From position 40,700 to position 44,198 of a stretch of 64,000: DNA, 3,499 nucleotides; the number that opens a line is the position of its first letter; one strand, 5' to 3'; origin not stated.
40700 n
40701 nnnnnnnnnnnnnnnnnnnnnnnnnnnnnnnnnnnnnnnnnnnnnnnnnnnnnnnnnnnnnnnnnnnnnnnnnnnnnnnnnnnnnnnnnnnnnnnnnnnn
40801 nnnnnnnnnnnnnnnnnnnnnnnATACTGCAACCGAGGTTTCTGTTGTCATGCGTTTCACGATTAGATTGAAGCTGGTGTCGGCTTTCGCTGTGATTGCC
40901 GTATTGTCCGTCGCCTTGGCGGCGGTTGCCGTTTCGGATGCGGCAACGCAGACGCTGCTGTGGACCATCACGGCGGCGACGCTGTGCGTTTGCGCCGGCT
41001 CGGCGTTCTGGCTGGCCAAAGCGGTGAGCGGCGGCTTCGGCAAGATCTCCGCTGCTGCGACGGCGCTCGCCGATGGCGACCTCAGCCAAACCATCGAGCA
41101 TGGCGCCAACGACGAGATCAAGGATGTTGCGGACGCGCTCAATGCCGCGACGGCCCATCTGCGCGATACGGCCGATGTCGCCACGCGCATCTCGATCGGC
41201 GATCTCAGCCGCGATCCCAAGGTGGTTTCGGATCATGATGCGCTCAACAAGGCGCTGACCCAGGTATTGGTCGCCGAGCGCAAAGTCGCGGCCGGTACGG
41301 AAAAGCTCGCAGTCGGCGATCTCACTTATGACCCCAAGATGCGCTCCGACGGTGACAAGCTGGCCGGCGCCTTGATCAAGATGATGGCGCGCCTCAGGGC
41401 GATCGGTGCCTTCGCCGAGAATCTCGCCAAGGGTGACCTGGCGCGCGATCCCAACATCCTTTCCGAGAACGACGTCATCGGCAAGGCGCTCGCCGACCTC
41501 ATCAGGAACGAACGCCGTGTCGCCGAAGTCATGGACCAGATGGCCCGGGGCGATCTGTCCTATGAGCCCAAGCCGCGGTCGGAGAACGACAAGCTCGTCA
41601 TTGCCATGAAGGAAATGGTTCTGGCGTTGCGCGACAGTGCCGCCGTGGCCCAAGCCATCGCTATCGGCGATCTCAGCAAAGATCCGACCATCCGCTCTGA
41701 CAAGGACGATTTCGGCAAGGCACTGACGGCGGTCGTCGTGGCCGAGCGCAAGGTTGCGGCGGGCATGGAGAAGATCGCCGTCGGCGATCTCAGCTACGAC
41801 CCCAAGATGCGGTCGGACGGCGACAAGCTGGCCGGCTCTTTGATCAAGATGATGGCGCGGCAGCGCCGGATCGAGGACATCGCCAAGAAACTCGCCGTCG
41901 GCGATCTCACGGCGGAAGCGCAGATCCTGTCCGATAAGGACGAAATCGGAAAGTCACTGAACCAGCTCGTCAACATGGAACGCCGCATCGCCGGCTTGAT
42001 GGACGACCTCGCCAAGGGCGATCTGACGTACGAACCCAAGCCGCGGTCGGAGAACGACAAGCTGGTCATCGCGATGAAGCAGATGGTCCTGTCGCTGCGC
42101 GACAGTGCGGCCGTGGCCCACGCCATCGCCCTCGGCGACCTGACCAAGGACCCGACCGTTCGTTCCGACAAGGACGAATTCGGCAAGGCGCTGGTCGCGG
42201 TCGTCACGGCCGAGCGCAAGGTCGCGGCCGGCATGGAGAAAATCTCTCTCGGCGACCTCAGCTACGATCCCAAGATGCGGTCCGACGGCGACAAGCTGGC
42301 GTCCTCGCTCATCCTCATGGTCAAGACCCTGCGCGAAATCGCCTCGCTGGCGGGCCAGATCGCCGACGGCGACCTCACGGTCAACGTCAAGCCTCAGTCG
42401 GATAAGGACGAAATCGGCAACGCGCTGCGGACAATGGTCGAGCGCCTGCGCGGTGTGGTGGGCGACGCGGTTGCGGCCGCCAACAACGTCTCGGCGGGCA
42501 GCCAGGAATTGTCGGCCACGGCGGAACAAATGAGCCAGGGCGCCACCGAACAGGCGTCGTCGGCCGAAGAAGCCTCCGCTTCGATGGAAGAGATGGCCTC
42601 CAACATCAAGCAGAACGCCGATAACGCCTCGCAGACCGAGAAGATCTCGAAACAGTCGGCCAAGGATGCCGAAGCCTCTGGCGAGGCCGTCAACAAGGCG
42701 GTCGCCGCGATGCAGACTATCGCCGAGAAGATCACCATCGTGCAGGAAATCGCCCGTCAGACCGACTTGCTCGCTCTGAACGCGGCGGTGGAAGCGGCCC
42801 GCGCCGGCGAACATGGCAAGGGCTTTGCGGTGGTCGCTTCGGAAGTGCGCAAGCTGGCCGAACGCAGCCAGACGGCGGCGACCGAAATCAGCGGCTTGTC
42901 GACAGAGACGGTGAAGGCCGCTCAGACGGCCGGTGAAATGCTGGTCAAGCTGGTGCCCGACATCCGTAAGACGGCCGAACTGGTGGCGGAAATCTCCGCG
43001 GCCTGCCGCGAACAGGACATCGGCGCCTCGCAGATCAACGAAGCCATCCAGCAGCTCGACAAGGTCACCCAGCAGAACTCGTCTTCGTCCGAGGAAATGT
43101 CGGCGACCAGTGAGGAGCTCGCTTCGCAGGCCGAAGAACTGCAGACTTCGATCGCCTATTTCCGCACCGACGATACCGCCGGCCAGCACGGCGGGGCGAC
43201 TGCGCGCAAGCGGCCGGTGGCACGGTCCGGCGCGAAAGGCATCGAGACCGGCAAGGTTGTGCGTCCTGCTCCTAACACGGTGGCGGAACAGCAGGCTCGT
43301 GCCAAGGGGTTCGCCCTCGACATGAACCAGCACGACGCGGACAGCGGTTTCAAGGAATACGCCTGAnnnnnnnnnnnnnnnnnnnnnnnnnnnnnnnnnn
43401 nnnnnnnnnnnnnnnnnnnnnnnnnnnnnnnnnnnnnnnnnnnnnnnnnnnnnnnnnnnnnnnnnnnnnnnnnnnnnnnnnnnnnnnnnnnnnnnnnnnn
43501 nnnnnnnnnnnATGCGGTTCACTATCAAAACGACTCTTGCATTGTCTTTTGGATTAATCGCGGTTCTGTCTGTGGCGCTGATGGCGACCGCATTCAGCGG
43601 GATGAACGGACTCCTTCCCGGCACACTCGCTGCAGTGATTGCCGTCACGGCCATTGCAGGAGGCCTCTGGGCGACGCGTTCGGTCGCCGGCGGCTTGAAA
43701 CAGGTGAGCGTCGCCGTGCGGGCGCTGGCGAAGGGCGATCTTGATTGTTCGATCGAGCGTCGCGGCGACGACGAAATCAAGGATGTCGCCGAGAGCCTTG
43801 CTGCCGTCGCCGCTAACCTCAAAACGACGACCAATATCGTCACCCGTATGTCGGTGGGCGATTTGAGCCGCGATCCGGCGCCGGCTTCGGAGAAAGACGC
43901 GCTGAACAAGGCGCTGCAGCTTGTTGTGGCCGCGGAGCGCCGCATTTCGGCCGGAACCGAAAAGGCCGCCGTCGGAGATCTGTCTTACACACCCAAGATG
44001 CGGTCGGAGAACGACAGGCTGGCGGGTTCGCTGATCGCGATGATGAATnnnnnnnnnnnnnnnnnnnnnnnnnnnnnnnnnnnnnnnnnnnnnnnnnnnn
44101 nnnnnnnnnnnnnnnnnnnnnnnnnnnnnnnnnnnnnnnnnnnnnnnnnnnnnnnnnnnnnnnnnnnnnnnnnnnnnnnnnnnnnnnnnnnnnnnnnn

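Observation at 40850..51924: Four paralogous chemoreceptors with graded, always-even poly-HAMP stalks (12, 8, 2, 6)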

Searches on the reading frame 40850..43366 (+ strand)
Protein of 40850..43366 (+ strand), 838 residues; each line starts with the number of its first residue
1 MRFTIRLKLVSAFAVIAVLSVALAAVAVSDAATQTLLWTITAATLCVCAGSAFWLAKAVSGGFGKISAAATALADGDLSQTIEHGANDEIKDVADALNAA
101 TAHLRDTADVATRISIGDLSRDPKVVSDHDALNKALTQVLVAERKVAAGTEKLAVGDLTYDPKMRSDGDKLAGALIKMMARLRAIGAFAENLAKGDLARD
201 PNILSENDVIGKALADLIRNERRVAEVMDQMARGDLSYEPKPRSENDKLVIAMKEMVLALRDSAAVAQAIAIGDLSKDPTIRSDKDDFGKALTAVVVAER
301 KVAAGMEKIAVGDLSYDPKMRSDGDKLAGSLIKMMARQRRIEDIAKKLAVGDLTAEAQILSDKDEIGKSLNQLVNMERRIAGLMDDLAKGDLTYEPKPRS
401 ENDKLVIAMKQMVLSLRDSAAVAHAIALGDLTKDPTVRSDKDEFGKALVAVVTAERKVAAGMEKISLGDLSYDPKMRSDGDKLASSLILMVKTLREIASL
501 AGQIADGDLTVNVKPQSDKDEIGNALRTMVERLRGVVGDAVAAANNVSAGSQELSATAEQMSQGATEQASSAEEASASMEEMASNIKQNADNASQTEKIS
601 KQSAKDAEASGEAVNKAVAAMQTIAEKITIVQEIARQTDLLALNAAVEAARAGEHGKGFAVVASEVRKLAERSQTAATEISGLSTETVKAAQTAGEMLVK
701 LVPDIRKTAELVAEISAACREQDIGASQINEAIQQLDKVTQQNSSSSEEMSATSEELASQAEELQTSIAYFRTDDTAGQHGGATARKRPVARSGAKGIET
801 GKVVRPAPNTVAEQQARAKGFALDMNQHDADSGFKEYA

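Call 5: search_protein_families(library=pfam, proteins=[window:40850-43366:+], max_evalue=0.1)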
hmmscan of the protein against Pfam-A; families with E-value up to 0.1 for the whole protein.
window:40850-43366:+ (838 aa): 3 families
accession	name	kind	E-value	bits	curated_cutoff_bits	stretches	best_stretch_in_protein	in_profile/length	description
PF00672.30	HAMP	-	2.4e-32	111.5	25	2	54-106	1-53/53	HAMP domain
PF00015.26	MCPsignal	-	7.4e-30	104.5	34.6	1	599-758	3-169/172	Methyl-accepting chemotaxis protein (MCP) signalling domain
PF18575.6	HAMP_N3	-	1.3e-05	25.1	25.7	0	222-237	3-18/43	HAMP N-terminal domain 3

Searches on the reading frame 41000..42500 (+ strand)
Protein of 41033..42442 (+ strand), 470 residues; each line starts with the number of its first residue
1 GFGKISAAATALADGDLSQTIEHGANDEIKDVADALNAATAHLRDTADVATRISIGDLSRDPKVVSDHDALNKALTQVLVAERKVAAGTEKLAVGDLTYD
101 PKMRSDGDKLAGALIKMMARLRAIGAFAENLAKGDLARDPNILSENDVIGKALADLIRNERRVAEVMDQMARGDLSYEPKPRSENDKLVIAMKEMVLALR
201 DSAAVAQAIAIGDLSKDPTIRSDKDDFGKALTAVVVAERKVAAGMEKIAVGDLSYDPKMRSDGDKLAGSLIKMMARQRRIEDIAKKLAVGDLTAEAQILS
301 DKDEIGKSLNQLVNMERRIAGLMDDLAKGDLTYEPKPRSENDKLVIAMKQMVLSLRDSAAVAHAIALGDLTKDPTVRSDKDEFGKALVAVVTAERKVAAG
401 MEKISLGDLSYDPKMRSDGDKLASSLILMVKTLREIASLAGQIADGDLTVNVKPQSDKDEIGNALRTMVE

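Call 8: search_solved_structures(query=window:41000-42500:+, max_evalue=1, show_alignments=2)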
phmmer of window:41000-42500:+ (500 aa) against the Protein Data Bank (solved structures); distinct sequences matched with E-value up to 1: 6.
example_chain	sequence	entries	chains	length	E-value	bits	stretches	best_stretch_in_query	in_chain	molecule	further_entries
4gn0_A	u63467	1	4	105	0.11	15.1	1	428-487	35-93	Hamp domain of AF1503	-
2l7h_A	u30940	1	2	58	0.15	14.5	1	439-485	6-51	Uncharacterized protein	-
4cq4_A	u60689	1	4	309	0.22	14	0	430-487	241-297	ENGINEERED VERSION OF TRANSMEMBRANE RECEPTOR AF1503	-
2y21_A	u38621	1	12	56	0.72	12.3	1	441-485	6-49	HAMP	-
2y20_A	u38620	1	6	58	0.72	12.3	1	439-485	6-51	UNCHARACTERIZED PROTEIN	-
2y0q_A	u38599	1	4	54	0.81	12.2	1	442-485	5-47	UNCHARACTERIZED PROTEIN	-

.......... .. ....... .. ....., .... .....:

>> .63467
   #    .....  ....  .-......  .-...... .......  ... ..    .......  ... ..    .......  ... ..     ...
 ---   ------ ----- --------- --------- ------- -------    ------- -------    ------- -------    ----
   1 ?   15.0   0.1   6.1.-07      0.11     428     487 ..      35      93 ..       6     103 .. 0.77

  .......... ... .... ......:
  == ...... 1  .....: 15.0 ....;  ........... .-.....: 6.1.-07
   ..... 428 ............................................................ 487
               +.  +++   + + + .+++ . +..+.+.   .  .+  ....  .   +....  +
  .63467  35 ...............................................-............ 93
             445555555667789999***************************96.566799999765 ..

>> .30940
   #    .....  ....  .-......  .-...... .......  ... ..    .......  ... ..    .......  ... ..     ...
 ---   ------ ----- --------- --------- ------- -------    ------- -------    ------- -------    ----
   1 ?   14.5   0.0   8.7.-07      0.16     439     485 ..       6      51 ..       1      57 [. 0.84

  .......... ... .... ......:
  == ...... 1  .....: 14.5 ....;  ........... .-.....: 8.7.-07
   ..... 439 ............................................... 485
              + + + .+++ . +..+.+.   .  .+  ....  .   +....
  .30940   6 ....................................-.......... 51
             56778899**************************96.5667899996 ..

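Call 17: find_homologous_proteins(query=window:41033-42442:+, max_evalue=0.00001)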
Query window:41033-42442:+ (470 aa): 177 proteins with E <= 0.00001 among 8000 candidates; the best 120 are listed.
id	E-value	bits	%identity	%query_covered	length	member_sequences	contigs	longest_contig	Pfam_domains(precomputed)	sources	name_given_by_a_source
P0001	3.7e-60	223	48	49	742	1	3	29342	PF00015.27,PF00672.31,PF12729.14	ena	-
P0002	6.4e-58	215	47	49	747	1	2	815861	PF00015.27,PF00672.31,PF12729.14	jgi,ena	jgi:methyl-accepting chemotaxis protein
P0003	9.5e-58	215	50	50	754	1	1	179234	PF00015.27,PF00672.31,PF12729.14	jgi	jgi:methyl-accepting chemotaxis protein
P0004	6.5e-55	205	46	56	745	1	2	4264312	PF00015.27,PF00672.31,PF12729.14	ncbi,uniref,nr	ncbi:methyl-accepting chemotaxis protein [Rhizomicrobium palustre]|uniref:Methyl-accepting chemotaxi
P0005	9.9e-55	205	47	50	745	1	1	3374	PF00015.27,PF00672.31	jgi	-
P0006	1.7e-50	191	48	50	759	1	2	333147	PF00015.27,PF00672.31,PF12729.14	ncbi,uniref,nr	ncbi:HAMP domain-containing methyl-accepting chemotaxis protein [Rhizomicrobium electricum]|uniref:M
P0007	2.8e-50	190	49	51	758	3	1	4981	PF00015.27,PF00672.31,PF12729.14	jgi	jgi:methyl-accepting chemotaxis protein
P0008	3.1e-50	190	47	51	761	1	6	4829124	PF00015.27,PF00672.31,PF12729.14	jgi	jgi:methyl-accepting chemotaxis protein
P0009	1.6e-45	174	32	82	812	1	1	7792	PF00015.27,PF00672.31,PF18947.6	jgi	jgi:methyl-accepting chemotaxis protein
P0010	2.1e-45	174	45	43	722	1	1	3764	PF00015.27,PF00672.31,PF12729.14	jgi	-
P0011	2.0e-41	161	46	33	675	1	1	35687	PF00015.27,PF00672.31,PF12729.14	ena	-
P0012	1.1e-40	158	39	43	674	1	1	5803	PF00015.27,PF00672.31,PF12729.14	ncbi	-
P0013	7.5e-39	152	42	35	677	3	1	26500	PF00015.27,PF00672.31,PF12729.14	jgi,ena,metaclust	metaclust:\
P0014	2.8e-30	124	36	70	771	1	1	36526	PF00015.27,PF00672.31,PF12729.14,PF02203.22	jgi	jgi:methyl-accepting chemotaxis protein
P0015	3.1e-30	124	44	35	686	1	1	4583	PF00015.27,PF00672.31,PF12729.14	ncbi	ncbi:MAG: methyl-accepting chemotaxis protein [Rhizomicrobium sp.]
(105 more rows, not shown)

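Call 36: find_related_loci(query=window:41033-42442:+, collection=genome_contigs, flank=10000)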
Query window:41033-42442:+ (470 aa) in genome_contigs; peptide patterns used: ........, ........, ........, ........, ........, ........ (x = any residue, [..] = any of these).
82 stretches matched a pattern; 2 encode a relative of the query (tblastn E <= 1e-3); 2 distinct loci.
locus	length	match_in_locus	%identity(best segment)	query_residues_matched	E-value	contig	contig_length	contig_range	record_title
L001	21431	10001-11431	90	1-470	0e+0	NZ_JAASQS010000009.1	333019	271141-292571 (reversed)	Rhizomicrobium electricum strain DSM 21034 Ga0373321_09, whole genome shotgun sequence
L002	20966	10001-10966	58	1-470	2e-116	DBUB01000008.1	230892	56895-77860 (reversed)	MAG TPA_asm: Alphaproteobacteria bacterium UBA1301 UBA1301_contig_80, whole genome shotgun sequence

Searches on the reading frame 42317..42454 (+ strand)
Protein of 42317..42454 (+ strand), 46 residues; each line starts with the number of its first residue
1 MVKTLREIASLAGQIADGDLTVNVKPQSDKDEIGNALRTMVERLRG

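Call 31: search_solved_structures(query=A1, max_evalue=1, show_alignments=3)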
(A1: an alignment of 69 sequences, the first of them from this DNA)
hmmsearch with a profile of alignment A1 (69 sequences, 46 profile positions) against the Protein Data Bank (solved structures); distinct sequences matched with E-value up to 1: 17.
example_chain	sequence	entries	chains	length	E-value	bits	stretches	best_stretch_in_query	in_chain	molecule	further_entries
9trk_A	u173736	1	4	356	5.3e-05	26.1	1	1-26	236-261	histidine kinase,Gcn4p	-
3vol_A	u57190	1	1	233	0.0047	19.8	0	5-25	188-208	Aerotaxis transducer Aer2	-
2l7h_A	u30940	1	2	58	0.13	15.3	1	9-35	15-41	Uncharacterized protein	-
4gyc_B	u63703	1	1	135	0.15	15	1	3-27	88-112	Sensory rhodopsin II transducer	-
5jjj_B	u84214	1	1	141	0.17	14.9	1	3-27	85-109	Sensory rhodopsin II transducer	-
5jjn_B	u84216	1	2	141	0.17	14.9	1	3-27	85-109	Sensory rhodopsin II transducer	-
2f93_B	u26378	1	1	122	0.17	14.9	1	3-27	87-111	Sensory rhodopsin II transducer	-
2f95_B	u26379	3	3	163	0.2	14.6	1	3-27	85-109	Sensory rhodopsin II transducer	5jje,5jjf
4gn0_A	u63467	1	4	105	0.33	14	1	9-35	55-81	Hamp domain of AF1503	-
2y21_A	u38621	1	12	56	0.37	13.8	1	9-35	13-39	HAMP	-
5uqi_A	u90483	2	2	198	0.4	13.7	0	19-36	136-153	Phosphosugar isomerase | Isomerase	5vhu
2lfr_A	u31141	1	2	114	0.4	13.7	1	9-35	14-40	HAMP domain-containing protein, Osmolarity sensor protein EnzV chimera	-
3zcc_A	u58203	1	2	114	0.4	13.7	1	9-35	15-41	HAMP, OSMOLARITY SENSOR PROTEIN ENVZ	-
4kbm_B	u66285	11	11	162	0.48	13.4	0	14-24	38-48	RNA polymerase-binding transcription factor CarD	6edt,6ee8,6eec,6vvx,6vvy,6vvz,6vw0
9m98_M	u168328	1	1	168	0.53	13.3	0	14-24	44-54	RNA polymerase-binding transcription factor CarD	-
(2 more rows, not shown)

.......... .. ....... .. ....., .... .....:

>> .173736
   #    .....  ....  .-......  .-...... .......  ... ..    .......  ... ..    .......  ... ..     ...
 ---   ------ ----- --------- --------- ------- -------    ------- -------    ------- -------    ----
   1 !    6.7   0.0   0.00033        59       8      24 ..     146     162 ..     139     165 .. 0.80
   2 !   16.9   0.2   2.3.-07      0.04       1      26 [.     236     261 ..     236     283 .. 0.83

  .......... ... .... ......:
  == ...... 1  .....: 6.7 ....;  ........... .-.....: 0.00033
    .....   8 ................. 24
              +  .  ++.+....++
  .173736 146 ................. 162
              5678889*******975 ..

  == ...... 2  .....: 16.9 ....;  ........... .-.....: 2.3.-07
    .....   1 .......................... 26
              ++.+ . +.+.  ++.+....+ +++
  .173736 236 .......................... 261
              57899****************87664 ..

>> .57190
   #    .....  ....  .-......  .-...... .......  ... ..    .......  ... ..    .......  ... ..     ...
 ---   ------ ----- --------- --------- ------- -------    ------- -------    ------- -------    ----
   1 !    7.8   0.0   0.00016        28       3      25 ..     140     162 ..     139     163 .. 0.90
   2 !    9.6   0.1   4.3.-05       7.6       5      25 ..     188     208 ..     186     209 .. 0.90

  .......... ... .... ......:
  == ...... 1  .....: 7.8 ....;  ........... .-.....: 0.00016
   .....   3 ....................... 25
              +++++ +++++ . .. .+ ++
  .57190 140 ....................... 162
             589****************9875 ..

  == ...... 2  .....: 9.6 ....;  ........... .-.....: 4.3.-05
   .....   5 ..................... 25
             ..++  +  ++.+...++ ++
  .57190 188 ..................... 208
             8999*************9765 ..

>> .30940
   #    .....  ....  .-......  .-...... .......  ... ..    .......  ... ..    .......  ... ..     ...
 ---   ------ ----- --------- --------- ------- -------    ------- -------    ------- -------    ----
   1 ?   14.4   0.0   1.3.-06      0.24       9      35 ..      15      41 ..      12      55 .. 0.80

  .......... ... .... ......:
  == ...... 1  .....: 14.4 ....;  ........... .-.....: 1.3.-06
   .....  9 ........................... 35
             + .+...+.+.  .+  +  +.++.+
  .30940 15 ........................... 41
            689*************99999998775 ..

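Call 40: search_protein_representatives(alignment_id=A1)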
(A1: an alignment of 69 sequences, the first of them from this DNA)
Query: 69 sequences, 46 profile positions. Proteins with E-value up to 0.001 (for the whole library): 10092; up to 1e-10: 3065; up to 1e-30: 241. The best 150 are listed.
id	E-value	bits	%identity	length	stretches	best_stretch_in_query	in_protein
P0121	4.9e-122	413.6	-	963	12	1-46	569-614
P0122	2.8e-109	372.8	-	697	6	1-46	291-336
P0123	3.6e-107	366.0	-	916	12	1-44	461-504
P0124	1.5e-103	354.4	-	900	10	1-44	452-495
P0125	2.8e-103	353.5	-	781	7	1-46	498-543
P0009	1.3e-98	338.6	-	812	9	1-44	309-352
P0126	4.2e-95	327.4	-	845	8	1-46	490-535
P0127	4.2e-94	324.2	-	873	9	1-45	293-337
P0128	1.0e-87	303.7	-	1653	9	1-45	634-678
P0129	1.1e-86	300.4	-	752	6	1-45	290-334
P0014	3.8e-86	298.7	-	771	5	1-46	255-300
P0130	9.5e-86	297.4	-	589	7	1-44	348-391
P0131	1.4e-81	284.1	-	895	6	1-46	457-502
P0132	2.0e-79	277.2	-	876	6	1-46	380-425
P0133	9.8e-73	255.8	-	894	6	1-45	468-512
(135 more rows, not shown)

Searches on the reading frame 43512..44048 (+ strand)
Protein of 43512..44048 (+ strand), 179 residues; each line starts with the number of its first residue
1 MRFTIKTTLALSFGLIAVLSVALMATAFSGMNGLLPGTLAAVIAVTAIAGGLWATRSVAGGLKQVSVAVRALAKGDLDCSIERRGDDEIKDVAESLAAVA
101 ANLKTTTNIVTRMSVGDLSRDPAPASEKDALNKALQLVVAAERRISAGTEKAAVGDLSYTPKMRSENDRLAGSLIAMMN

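Call 55: find_homologous_proteins(query=window:43512-44048:+, max_evalue=1e-8)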
Query window:43512-44048:+ (179 aa): 2 proteins with E <= 1e-8 among 1609 candidates.
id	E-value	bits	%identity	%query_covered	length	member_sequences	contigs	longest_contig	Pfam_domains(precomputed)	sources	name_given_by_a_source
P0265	1.8e-47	179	54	97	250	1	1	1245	PF00672.31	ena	-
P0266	4.2e-24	103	45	76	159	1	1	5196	-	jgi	jgi:HAMP domain-containing protein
